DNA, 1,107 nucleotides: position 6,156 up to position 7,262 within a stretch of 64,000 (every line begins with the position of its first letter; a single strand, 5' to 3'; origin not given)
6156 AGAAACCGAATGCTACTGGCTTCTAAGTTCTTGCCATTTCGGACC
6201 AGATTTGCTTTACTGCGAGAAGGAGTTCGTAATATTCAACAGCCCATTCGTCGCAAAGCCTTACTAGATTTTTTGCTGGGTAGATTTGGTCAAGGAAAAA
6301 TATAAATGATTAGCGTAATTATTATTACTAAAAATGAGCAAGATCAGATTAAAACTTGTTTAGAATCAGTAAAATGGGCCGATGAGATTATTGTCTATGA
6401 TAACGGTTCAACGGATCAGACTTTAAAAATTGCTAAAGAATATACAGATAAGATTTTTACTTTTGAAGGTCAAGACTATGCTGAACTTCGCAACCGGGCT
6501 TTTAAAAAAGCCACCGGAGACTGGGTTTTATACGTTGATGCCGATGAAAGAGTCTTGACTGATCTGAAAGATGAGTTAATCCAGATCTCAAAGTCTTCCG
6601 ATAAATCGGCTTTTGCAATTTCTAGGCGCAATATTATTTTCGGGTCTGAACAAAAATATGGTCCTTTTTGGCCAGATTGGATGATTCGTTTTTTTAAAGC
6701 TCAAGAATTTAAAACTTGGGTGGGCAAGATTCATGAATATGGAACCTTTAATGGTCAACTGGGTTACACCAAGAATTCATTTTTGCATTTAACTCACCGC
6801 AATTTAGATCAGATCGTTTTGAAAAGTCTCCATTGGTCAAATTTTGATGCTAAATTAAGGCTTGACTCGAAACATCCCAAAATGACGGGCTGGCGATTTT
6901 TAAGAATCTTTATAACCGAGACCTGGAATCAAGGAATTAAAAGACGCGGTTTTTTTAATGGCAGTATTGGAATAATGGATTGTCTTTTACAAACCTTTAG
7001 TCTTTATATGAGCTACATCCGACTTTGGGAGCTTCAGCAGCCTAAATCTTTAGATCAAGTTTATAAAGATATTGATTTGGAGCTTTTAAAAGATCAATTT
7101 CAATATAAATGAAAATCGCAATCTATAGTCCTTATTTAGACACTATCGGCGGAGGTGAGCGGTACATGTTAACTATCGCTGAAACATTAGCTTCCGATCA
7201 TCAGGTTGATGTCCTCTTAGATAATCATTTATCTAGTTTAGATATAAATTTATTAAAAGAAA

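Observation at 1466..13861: Four-copy PMT/ArnT-like GT-C family, three in a perfect tandem array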

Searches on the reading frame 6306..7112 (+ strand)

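Call 9: search_protein_families(library=pfam, proteins=[window:6306-7112:+], max_evalue=0.001)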
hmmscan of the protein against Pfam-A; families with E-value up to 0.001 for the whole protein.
window:6306-7112:+ (268 aa): 3 families
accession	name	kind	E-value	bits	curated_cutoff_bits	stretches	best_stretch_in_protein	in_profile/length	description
PF00535.33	Glycos_transf_2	-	1.7e-22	80.6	23.3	1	3-148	1-156/168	Glycosyl transferase family 2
PF13704.12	Glyco_tranf_2_4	-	1.3e-08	35.6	27.5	1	9-86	1-87/98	Glycosyl transferase family 2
PF10111.15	Glyco_tranf_2_2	-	0.00036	20.6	27.3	1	4-96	2-107/276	Glycosyltransferase like family 2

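Call 49: search_protein_families(library=ncbifam, proteins=[window:6306-7112:+], max_evalue=0.001)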
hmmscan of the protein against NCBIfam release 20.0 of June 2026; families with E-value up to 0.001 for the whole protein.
window:6306-7112:+ (268 aa): 11 families
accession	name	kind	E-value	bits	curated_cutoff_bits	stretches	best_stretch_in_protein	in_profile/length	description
TIGR04283.1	glyco_like_mftF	equivalog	9.5e-14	51.5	182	1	2-102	1-104/221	TIGR04283 family arsenosugar biosynthesis glycosyltransferase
TIGR04195.1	S_glycosyl_SunS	equivalog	8.2e-13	48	350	1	2-97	59-157/421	SunS family peptide S-glycosyltransferase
NF007482.0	PRK10073.1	equivalog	1.1e-12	47.6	423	1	2-99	8-114/334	glycosyltransferase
NF041875.1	EPS_EpsD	equivalog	1.3e-08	34.6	370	1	2-150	1-158/325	exopolysaccharide biosynthesis glycosyltransferase EpsD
TIGR04182.1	glyco_TIGR04182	equivalog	4.1e-07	29.7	325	1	2-92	2-94/293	S-layer glycoprotein N-glycosyltransferase AglJ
NF038302.1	EPS_HpsE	equivalog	9.9e-07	28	300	1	17-83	27-99/307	hormogonium polysaccharide biosynthesis glycosyltransferase HpsE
NF047683.1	TeichurnBiosyTuaG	equivalog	3.7e-06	26.8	400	1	2-109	8-124/252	teichuronic acid biosynthesis protein TuaG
NF010496.0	PRK13915.1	equivalog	9.7e-06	24.9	262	1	2-81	33-127/307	glucosyl-3-phosphoglycerate synthase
NF050050.1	ProtGlycPglI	equivalog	1.4e-05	24.7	500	1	2-97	4-110/306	GalNAc(5)-diNAcBac-PP-undecaprenol beta-1,3-glucosyltransferase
TIGR03965.1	mycofact_glyco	equivalog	6.7e-05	21.9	280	1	2-82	76-166/467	mycofactocin biosynthesis glycosyltransferase MftF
NF053739.1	GlytfEpsEBac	equivalog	0.0007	18.7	450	1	2-84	3-96/265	glycosyltransferase EpsE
